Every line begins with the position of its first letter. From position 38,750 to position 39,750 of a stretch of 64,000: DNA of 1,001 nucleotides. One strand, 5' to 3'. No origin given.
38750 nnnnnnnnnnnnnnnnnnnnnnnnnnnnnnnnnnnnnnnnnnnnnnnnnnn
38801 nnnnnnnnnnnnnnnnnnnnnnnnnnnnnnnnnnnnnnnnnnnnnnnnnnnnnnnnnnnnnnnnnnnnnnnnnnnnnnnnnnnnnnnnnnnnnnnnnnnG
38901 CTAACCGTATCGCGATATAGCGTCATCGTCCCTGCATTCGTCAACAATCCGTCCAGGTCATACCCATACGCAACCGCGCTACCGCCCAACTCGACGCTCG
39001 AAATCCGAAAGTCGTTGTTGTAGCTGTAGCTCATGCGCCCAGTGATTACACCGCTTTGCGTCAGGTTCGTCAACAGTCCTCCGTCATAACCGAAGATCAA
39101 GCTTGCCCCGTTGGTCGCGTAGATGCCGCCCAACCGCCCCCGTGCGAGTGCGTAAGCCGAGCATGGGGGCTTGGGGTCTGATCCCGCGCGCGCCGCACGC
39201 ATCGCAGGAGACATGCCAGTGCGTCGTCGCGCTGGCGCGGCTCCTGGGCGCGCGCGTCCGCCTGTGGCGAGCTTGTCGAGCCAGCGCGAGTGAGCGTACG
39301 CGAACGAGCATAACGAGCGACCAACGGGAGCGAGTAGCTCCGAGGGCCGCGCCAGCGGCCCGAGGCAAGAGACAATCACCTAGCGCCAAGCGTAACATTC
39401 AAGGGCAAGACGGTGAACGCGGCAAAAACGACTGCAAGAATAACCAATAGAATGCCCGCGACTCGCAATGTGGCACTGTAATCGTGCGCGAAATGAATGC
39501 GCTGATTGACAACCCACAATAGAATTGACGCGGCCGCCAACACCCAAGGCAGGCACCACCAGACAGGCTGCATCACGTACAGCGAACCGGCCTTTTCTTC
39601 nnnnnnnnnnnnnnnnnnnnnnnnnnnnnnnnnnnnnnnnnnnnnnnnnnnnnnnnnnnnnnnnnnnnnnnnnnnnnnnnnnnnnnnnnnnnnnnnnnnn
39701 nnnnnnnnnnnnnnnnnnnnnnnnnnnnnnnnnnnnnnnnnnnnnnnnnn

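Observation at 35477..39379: Orphan Rhs CT/immunity array I: CT2 with a CPBP/Abi immunity protein, CT3 with a soluble immunity protein, each truncated at a different point in the Rhs core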

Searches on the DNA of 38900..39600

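Call 31: search_rna_families(source=window, start=38900, end=39600, threshold=evalue, max_evalue=1)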
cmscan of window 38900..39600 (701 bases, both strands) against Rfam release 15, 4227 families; matches with E-value up to 1: 0.
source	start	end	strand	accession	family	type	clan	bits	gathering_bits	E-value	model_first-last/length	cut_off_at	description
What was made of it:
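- No Rfam family matches, even at E<=1 (call 31).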
